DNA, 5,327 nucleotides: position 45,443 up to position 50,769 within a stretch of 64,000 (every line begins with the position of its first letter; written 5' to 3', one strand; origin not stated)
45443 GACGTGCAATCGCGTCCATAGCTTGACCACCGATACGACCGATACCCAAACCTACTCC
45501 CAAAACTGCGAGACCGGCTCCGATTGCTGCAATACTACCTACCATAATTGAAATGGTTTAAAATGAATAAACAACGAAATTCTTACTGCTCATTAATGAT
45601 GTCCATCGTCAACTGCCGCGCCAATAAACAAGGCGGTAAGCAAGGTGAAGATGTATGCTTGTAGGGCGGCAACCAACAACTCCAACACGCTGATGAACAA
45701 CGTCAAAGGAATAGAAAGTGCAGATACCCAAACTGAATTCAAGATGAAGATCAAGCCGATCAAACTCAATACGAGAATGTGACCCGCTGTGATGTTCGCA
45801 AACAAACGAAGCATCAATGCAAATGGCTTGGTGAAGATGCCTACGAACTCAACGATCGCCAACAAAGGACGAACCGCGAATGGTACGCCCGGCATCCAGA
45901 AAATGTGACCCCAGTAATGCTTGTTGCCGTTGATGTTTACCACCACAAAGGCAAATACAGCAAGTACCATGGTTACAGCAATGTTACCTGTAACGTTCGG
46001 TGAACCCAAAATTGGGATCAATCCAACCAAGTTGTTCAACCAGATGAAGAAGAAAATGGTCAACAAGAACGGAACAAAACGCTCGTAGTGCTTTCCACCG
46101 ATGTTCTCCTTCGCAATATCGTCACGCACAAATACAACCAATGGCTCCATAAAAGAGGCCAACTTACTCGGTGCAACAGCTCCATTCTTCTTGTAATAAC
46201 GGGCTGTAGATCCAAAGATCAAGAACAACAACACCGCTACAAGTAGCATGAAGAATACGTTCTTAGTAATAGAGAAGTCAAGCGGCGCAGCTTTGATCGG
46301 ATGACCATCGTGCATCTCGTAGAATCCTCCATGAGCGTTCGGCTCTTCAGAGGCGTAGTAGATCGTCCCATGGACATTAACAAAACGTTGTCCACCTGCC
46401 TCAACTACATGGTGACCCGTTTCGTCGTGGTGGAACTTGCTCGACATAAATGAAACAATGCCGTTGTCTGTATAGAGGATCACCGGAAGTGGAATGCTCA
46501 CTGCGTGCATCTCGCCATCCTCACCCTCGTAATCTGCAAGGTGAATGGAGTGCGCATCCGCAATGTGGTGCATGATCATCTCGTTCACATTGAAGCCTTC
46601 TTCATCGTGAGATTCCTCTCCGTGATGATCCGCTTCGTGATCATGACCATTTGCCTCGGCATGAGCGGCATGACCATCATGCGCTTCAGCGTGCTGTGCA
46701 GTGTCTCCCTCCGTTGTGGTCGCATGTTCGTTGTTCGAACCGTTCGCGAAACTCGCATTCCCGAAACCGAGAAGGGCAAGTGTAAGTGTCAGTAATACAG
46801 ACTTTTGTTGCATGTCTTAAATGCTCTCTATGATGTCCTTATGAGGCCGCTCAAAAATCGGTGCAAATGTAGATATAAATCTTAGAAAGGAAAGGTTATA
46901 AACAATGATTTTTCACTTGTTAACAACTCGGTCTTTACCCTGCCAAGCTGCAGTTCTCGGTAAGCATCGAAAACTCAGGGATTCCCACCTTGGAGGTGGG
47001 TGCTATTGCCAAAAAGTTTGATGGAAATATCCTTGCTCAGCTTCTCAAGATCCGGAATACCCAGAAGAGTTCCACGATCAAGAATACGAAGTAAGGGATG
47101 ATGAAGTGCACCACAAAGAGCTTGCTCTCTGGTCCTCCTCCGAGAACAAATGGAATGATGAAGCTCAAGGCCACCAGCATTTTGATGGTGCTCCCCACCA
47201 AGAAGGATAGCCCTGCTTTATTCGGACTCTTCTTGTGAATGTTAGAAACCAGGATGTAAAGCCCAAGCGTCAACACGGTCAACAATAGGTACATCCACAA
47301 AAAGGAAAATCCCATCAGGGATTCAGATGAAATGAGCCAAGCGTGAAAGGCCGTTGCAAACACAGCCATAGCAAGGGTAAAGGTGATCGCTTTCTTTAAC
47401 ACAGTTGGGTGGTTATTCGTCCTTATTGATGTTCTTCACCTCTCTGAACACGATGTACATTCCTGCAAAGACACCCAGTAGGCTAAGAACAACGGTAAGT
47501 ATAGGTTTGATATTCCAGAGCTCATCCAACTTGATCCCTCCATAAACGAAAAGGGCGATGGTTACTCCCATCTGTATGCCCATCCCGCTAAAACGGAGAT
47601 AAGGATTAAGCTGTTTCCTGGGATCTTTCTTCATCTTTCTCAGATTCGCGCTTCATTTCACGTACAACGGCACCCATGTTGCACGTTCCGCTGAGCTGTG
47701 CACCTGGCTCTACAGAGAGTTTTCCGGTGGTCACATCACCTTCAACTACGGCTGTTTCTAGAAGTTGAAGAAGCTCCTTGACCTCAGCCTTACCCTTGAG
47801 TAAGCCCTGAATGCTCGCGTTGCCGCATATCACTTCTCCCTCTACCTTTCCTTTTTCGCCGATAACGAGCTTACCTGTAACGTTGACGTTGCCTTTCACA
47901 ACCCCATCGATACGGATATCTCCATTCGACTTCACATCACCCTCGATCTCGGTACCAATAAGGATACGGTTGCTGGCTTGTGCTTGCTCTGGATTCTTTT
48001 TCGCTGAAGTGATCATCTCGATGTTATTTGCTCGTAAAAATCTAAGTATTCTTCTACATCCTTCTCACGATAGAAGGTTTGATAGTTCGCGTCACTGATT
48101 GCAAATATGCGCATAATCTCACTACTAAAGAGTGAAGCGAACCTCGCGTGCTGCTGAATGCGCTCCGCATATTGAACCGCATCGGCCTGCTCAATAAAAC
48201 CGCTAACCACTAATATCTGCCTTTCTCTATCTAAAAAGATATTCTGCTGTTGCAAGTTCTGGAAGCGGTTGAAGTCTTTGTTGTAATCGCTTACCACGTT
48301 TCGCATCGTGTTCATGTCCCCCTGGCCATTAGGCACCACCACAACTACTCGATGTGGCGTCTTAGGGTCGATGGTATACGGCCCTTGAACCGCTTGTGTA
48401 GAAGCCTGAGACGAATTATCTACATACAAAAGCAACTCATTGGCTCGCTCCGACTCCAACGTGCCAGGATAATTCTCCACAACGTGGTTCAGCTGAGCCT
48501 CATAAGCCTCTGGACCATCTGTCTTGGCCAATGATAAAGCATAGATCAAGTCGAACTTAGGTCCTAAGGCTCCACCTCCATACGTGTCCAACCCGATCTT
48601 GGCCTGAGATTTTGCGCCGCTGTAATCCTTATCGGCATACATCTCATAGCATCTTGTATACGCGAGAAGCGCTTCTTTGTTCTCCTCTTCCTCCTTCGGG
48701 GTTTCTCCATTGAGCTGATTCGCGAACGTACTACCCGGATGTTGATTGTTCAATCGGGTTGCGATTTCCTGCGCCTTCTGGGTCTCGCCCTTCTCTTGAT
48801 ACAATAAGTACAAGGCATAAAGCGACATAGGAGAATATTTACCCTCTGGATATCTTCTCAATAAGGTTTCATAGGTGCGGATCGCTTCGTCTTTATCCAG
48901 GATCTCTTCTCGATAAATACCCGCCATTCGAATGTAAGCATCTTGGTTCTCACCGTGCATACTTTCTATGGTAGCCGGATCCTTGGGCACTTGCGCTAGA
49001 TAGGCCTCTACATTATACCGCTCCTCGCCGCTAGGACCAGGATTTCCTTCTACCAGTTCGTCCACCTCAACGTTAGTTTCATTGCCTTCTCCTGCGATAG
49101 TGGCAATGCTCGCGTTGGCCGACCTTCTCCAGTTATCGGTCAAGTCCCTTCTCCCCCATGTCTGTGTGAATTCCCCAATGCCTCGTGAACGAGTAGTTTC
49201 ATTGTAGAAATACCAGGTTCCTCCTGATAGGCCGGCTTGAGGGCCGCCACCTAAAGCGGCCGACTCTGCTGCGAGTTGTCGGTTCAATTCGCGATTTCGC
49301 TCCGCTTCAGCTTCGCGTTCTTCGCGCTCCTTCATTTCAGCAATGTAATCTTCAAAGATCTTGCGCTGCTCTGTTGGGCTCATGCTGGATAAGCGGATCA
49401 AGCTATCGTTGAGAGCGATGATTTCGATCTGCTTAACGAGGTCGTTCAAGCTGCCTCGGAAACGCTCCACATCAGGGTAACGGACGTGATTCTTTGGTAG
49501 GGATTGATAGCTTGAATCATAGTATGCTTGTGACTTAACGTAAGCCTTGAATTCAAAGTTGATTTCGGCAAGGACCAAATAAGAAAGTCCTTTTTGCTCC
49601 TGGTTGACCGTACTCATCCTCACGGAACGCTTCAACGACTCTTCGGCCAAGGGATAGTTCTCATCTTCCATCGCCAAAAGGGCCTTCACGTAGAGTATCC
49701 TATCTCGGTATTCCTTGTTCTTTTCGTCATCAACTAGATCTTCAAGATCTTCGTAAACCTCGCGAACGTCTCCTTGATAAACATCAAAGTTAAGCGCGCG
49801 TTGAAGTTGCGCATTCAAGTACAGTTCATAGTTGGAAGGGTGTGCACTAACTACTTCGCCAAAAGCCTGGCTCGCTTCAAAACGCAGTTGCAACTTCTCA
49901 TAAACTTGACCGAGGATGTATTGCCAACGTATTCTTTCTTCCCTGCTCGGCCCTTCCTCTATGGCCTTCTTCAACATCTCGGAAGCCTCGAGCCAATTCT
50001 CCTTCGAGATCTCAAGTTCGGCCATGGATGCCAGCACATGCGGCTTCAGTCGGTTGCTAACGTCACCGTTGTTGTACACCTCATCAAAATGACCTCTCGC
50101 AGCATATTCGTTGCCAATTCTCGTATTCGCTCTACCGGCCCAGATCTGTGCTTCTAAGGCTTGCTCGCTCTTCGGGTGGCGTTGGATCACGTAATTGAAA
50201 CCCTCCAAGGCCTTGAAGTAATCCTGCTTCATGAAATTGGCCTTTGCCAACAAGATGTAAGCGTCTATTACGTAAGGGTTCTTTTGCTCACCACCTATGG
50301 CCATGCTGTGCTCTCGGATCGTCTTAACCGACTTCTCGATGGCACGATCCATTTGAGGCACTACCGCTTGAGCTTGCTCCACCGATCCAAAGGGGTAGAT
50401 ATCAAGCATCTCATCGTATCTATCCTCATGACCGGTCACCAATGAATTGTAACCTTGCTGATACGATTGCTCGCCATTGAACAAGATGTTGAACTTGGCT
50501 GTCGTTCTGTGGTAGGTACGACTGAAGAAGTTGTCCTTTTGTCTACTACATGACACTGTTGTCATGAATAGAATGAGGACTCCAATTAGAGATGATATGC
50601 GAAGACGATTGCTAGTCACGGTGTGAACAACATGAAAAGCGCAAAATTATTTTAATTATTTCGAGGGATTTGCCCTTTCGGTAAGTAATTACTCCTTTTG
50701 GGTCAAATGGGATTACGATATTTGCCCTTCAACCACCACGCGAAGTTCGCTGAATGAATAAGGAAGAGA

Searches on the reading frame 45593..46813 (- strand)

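Call 47: search_protein_families(library=pfam, proteins=[window:45593-46813:-], max_evalue=0.0001)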
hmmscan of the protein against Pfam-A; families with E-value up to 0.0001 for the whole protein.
window:45593-46813:- (406 aa): 1 family
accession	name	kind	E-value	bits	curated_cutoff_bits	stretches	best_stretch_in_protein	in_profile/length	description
PF00119.25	ATP-synt_A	-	9.3e-58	196.1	33.9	1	187-397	2-216/217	ATP synthase A chain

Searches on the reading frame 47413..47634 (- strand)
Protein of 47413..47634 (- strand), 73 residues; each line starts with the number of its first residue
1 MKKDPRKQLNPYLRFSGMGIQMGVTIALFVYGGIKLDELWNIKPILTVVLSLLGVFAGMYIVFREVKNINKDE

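Call 103: search_protein_families(library=pfam, proteins=[window:47413-47634:-], max_evalue=0.01)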
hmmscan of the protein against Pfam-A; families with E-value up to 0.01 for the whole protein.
window:47413-47634:- (73 aa): 1 family
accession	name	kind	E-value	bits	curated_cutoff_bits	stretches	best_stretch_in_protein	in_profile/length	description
PF09527.15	ATPase_gene1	-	1.5e-17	63.8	26.6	1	13-64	2-53/54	Putative F0F1-ATPase subunit Ca2+/Mg2+ transporter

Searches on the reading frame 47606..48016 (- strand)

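Call 103: search_protein_families(library=pfam, proteins=[window:47606-48016:-], max_evalue=0.01)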
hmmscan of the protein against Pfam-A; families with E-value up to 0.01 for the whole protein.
window:47606-48016:- (136 aa): 1 family
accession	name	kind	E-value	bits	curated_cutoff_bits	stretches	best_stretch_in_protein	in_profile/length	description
PF04519.19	Bactofilin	-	1.6e-27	96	27.9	1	20-112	5-97/98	Polymer-forming cytoskeletal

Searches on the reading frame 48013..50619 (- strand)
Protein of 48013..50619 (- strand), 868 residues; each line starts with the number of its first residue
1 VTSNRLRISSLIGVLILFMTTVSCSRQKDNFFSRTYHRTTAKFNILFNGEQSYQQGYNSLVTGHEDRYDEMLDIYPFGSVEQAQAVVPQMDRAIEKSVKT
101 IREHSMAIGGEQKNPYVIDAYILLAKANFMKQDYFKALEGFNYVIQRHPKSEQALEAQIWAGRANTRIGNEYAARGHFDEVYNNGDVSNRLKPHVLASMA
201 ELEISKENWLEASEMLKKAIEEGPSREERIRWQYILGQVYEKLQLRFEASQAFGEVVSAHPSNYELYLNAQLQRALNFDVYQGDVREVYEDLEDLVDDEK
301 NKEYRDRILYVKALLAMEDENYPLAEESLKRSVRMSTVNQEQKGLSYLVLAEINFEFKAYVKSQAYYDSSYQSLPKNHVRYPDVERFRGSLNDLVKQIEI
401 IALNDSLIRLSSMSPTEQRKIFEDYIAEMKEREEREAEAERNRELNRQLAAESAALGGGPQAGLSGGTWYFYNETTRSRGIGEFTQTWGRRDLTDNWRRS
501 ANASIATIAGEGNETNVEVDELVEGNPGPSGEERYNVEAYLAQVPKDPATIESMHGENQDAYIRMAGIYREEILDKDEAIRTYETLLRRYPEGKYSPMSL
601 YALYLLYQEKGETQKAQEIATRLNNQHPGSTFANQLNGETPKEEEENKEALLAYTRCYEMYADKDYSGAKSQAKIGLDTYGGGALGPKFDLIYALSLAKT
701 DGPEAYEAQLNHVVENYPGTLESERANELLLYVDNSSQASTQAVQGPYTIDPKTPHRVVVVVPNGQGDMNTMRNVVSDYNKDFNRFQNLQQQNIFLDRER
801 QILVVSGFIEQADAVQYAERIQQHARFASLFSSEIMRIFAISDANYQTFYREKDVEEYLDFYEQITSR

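Call 47: search_protein_families(library=pfam, proteins=[window:48013-50619:-], max_evalue=0.0001)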
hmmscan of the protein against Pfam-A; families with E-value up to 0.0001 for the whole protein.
window:48013-50619:- (868 aa): 3 families
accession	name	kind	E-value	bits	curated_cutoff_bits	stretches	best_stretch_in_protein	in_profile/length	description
PF13174.12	TPR_6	-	4.5e-12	46.2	26.3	0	560-592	1-32/33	Tetratricopeptide repeat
PF13432.12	TPR_16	-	2.7e-07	31.3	32.7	0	310-377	1-64/65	Tetratricopeptide repeat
PF23914.1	TPR_CcmH_CycH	-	7.1e-06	26.4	42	0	575-665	65-155/158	Cytochrome c-type biogenesis protein H TPR domain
